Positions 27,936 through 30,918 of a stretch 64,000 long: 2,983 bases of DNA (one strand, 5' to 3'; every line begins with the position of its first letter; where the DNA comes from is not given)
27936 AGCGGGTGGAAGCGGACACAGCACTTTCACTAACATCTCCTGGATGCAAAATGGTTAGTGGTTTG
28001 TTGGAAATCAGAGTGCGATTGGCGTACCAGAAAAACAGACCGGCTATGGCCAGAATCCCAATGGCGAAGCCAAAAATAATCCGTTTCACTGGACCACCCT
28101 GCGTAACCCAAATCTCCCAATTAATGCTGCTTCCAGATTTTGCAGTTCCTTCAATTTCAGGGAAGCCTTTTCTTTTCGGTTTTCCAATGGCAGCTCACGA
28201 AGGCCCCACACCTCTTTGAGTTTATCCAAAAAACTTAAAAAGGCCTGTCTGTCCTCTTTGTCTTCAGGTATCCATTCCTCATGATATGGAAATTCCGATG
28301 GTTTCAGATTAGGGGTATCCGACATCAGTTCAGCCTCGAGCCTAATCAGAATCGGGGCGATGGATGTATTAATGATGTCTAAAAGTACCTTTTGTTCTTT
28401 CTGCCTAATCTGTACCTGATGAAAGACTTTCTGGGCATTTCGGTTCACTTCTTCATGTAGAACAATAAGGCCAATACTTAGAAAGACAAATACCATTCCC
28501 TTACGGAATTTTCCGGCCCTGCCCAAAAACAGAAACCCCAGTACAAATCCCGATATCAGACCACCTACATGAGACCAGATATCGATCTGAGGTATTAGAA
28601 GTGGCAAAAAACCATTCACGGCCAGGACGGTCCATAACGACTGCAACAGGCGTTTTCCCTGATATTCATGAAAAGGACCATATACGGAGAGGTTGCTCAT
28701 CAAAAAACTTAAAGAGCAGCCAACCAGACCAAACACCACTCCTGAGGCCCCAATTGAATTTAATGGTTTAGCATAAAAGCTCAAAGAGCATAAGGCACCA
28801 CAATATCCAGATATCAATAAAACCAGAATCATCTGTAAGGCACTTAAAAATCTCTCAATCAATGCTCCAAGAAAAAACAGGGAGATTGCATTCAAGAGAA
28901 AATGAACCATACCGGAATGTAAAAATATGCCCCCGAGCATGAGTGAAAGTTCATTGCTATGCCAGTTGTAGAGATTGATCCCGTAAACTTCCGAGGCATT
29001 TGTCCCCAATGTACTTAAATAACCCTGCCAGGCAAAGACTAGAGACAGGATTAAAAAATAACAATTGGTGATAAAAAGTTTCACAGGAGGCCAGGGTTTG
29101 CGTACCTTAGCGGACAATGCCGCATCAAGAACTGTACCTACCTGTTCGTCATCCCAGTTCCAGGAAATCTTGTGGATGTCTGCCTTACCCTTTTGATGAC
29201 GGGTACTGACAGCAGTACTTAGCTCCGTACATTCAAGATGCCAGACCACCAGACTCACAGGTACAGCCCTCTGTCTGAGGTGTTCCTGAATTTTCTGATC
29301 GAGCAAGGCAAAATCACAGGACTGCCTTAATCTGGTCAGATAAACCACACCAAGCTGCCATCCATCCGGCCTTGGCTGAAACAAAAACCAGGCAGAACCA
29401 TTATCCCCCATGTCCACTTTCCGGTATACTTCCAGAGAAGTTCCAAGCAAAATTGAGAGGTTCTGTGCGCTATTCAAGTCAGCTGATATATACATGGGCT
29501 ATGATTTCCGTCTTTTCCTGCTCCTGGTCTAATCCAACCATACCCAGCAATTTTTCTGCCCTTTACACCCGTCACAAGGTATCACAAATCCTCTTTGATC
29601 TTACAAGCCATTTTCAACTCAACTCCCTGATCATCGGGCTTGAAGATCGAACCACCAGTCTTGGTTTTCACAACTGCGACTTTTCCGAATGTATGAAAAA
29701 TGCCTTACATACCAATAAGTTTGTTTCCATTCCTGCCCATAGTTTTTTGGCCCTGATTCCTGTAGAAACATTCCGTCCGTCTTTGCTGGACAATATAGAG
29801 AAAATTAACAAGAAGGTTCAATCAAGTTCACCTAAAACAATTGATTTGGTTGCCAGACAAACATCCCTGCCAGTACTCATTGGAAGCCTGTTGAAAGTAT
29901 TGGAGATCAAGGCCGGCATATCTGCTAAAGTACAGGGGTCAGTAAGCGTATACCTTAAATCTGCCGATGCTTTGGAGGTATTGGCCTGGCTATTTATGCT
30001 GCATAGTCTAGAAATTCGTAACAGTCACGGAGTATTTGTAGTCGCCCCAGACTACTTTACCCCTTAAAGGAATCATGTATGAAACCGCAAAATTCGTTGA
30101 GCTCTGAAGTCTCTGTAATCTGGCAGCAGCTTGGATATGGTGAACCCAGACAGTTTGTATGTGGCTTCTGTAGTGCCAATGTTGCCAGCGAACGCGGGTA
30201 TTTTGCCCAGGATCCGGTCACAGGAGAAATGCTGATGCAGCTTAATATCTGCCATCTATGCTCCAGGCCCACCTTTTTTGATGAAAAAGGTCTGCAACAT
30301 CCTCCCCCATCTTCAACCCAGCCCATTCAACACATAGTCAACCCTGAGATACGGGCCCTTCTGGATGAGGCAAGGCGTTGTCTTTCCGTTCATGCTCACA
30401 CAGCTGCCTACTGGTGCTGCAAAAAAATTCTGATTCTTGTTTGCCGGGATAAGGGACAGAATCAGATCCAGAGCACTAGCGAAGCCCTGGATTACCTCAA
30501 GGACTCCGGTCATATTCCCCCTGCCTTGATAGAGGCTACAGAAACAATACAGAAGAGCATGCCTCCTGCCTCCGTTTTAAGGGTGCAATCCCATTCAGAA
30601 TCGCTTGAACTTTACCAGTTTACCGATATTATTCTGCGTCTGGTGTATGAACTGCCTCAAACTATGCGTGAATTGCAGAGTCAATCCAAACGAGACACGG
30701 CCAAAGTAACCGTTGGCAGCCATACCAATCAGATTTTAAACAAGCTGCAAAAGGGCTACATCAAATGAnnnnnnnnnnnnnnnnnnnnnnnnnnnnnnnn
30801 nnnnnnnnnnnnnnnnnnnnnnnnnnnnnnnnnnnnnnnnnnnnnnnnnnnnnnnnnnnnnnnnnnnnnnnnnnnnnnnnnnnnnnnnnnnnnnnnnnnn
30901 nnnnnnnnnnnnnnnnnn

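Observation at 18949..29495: Variant pseudaminic-acid-like nonulosonic sugar pathway co-operonic with an LCP ligase, a YqeK HD hydrolase and a rhomboid protease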

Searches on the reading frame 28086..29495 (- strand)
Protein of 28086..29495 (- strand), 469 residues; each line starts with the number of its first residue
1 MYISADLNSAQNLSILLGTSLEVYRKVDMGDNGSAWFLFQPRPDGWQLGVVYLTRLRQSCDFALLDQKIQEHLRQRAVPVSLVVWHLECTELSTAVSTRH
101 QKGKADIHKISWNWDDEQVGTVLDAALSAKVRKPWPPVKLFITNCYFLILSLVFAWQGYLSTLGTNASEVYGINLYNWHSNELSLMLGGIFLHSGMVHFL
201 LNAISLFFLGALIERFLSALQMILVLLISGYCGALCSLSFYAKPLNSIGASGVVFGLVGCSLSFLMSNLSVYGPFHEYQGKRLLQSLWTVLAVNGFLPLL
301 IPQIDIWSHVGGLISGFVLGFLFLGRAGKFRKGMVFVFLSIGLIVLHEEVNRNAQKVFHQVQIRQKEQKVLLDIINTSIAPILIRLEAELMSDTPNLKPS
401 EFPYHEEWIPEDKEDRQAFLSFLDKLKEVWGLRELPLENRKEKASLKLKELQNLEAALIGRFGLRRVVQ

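Call 8: search_protein_families(library=pfam, proteins=[window:28086-29495:-], max_evalue=0.1)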
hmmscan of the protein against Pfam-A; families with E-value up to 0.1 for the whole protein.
window:28086-29495:- (469 aa): 1 family
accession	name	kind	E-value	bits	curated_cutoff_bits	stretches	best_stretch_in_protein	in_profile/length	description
PF01694.28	Rhomboid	-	9.5e-21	74.9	22.6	1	187-324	8-141/143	Rhomboid domain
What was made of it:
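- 28086..29495 (-): Rhomboid-family intramembrane protease (469 aa). It is first in the co-directional run but is not part of the conserved unit. PF01694, 75 bits (call 8).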

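Call 54: search_protein_families(library=ncbifam, proteins=[window:28086-29495:-], max_evalue=0.001)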
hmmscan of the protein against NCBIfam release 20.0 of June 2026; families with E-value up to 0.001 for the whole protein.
window:28086-29495:- (469 aa): 2 families
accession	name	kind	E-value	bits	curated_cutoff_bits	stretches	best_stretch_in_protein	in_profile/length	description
TIGR04239.1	rhombo_GlpG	equivalog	9e-09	35.4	250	1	142-322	96-267/271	rhomboid family intramembrane serine protease GlpG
TIGR03902.1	rhom_GG_sort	equivalog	0.00011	22.2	84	1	187-266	20-99/154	rhombosortase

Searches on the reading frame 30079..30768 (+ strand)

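Call 9: search_protein_families(library=pfam, proteins=[window:30079-30768:+], max_evalue=0.1)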
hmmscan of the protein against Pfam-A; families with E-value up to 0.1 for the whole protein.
window:30079-30768:+ (229 aa): 2 families
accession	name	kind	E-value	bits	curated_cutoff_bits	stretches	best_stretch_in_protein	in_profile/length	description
PF13643.11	DUF4145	-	0.053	14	23.1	1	97-157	2-61/88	Domain of unknown function (DUF4145)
PF09574.15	DUF2374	-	0.081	13.2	27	0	12-37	6-32/42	Protein of unknown function (Duf2374)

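Call 54: search_protein_families(library=ncbifam, proteins=[window:30079-30768:+], max_evalue=0.001)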
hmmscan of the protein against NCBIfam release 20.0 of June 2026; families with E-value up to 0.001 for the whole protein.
window:30079-30768:+ (229 aa): 0 families
